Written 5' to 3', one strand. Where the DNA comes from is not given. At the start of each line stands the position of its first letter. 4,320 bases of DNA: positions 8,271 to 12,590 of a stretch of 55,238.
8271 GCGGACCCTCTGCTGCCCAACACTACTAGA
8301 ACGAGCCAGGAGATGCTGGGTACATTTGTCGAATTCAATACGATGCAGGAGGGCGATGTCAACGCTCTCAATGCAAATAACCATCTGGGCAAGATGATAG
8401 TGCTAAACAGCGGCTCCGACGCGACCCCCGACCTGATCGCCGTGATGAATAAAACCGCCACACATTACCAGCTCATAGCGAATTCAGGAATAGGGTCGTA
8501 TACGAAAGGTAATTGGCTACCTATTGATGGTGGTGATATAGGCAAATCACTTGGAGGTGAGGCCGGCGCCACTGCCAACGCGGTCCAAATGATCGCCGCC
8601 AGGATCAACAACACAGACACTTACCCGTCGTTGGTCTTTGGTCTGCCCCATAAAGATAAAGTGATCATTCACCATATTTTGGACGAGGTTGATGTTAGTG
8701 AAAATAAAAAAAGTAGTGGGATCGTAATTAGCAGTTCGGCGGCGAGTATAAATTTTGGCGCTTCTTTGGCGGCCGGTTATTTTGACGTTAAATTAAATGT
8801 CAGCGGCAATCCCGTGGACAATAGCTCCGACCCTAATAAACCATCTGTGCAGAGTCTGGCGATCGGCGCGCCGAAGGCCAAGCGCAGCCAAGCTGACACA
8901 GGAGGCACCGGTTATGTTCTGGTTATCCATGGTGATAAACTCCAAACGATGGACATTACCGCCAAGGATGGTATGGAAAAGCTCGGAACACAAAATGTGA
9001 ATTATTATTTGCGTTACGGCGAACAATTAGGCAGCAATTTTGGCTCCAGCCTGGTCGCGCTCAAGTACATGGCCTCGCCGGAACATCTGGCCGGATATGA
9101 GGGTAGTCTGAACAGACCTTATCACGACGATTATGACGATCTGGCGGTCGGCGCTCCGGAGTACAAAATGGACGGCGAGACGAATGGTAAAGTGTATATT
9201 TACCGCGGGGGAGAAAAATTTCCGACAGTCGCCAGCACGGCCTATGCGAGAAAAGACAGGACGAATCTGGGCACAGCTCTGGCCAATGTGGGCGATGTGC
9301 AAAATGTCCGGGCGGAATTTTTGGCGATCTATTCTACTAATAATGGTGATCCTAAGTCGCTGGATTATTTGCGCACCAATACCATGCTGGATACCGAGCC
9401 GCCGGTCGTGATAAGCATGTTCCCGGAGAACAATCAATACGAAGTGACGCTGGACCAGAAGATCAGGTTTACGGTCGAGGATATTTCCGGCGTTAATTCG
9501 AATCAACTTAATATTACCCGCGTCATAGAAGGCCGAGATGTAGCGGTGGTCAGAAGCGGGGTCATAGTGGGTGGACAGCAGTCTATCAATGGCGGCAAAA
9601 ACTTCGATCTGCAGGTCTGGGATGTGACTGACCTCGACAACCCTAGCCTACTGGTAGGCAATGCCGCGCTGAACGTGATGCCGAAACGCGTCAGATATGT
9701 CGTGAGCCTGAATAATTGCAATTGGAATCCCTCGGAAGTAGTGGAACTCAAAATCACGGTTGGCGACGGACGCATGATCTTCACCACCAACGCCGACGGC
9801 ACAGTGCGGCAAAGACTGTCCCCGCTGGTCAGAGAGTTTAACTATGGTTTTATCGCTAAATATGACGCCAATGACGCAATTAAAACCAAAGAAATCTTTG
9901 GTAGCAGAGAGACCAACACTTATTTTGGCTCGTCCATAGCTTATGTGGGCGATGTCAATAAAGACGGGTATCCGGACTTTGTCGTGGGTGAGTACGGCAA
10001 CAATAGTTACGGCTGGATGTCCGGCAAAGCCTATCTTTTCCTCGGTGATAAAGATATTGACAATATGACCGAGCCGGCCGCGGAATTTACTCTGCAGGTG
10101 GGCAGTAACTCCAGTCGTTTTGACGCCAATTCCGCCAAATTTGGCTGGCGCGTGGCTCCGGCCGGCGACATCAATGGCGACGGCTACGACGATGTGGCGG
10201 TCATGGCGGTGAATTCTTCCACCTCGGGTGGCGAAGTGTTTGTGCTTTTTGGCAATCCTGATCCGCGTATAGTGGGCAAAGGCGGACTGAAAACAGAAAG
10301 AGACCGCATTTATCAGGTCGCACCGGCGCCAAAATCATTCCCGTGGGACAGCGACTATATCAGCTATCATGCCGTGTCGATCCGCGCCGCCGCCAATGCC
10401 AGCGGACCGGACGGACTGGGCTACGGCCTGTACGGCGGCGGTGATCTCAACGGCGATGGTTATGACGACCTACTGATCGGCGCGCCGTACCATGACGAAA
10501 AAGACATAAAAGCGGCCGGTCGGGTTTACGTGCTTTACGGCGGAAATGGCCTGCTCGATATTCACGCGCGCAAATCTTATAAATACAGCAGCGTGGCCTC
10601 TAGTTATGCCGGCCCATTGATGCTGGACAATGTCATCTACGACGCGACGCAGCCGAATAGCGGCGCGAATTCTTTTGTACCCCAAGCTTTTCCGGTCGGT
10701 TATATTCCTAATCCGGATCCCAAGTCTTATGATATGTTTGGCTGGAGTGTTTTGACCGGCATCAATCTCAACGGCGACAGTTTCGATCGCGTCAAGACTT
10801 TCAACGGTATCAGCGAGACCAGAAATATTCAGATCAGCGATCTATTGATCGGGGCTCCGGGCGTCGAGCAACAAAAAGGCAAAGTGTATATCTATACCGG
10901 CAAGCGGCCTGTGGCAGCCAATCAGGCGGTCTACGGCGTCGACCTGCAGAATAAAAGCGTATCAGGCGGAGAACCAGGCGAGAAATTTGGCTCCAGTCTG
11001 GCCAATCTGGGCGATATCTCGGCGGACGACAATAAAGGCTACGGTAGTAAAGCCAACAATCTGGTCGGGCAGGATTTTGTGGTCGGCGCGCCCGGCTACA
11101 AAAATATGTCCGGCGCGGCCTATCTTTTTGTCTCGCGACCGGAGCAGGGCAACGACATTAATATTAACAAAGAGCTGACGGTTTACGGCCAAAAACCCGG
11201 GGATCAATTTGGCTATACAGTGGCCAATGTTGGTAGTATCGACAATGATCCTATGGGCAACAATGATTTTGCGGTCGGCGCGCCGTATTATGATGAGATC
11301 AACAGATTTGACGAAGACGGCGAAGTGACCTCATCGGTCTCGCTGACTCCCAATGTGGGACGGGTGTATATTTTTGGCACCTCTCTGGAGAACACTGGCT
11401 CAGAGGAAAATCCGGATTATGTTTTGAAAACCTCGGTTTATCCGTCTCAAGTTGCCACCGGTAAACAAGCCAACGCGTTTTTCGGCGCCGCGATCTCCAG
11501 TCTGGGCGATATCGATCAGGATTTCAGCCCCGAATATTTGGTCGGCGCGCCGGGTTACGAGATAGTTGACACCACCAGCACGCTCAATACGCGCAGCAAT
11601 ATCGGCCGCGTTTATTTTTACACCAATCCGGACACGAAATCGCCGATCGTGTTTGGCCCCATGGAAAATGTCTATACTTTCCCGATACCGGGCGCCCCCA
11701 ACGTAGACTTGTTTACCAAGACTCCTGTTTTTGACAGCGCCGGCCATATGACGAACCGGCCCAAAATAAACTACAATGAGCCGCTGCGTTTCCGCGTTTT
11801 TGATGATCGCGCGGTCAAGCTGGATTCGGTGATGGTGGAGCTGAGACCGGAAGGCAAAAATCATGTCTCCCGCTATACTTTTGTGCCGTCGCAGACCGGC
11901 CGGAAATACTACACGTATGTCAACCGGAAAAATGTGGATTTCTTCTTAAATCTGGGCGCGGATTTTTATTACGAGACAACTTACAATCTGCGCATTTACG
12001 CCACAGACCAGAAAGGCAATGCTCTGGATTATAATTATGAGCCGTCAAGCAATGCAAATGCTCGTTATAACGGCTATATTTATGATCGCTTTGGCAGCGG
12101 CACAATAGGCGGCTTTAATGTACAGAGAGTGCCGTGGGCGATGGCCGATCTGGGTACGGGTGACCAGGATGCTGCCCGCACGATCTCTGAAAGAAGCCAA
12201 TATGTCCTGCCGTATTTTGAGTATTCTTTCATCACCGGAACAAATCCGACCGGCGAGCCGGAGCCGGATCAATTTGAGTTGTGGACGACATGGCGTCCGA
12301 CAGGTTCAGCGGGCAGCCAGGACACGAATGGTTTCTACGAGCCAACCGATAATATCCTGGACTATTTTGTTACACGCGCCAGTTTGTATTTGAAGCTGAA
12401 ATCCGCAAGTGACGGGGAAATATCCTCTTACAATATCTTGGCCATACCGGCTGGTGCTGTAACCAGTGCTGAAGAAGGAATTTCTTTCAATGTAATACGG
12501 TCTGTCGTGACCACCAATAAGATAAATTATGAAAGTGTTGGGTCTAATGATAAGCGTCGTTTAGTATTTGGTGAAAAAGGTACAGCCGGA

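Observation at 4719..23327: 18.6-kb single ORF: ~6,200-aa secreted protein with three FG-GAP regions, a long Ig-like array and a sorting-type C-terminal domain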

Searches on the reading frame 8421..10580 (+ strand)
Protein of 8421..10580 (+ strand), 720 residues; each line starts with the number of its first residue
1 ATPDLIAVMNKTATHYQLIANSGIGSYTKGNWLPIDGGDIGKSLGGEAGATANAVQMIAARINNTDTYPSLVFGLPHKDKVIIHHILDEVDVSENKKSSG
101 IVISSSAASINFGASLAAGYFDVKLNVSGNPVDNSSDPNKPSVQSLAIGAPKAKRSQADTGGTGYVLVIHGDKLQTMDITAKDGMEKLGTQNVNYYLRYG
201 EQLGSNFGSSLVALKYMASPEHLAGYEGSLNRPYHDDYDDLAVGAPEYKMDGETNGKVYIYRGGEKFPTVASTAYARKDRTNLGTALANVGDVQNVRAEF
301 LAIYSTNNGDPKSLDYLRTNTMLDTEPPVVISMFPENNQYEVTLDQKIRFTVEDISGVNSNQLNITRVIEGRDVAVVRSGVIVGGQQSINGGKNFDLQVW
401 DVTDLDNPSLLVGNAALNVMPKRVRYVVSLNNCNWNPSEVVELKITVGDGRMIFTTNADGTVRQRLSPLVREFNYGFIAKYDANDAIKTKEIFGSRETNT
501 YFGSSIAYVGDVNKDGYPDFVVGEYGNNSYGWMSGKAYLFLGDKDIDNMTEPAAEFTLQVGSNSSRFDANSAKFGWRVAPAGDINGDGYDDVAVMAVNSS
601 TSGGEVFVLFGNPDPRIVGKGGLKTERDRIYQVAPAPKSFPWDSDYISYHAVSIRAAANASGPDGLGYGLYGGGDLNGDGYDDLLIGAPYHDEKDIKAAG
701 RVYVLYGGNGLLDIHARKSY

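Call 5: search_protein_families(library=pfam, max_evalue=0.1, proteins=[window:8421-10580:+])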
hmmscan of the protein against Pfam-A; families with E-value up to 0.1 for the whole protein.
window:8421-10580:+ (720 aa): 3 families
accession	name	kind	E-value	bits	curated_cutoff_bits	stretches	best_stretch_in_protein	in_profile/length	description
PF01839.29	FG-GAP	-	1.3e-25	89.3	22.1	4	672-705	7-37/37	FG-GAP repeat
PF13517.12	FG-GAP_3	-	2.7e-07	31.5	26.9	2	511-594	1-61/61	FG-GAP-like repeat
PF13205.12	Big_5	-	0.031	15.4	23.6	1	324-361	1-38/105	Bacterial Ig-like domain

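Call 7: search_protein_families(library=ncbifam, max_evalue=0.1, proteins=[window:8421-10580:+])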
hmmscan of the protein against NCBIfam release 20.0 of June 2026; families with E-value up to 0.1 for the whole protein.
window:8421-10580:+ (720 aa): 1 family
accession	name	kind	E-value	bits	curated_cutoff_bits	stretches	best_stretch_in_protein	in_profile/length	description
NF047539.1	XAC2610_fam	domain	4.9e-06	26.9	35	1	509-540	3-33/89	XAC2610-related protein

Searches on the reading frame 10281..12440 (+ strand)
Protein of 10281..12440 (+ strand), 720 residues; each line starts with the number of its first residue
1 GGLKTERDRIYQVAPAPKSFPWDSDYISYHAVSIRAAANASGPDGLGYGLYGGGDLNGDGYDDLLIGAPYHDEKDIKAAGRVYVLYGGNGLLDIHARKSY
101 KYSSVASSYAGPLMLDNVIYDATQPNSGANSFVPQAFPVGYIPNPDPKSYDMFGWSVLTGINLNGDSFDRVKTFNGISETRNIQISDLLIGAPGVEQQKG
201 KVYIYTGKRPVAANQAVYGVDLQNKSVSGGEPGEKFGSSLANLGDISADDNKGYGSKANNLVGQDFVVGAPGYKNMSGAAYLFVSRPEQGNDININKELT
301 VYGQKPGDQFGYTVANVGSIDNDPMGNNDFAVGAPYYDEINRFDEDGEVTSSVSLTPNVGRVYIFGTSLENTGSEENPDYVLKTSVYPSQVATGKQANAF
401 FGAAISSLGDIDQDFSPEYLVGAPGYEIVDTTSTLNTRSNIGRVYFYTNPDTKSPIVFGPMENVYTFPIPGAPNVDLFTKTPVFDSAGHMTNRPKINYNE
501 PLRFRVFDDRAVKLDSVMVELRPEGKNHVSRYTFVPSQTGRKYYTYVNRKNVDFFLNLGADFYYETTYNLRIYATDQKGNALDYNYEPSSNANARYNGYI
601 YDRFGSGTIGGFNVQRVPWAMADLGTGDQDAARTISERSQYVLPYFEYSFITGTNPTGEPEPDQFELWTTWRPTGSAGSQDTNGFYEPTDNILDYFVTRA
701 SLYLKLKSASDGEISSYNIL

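Call 5: search_protein_families(library=pfam, max_evalue=0.1, proteins=[window:10281-12440:+])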
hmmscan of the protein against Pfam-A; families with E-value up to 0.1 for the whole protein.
window:10281-12440:+ (720 aa): 2 families
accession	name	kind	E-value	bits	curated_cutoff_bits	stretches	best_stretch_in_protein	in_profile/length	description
PF01839.29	FG-GAP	-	6.4e-19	67.9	22.1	1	52-85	7-37/37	FG-GAP repeat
PF14312.12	FG-GAP_2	-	1.7e-06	28.6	23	0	62-84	27-48/49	FG-GAP repeat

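Call 7: search_protein_families(library=ncbifam, max_evalue=0.1, proteins=[window:10281-12440:+])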
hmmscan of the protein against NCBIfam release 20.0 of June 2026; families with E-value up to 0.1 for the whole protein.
window:10281-12440:+ (720 aa): 0 families
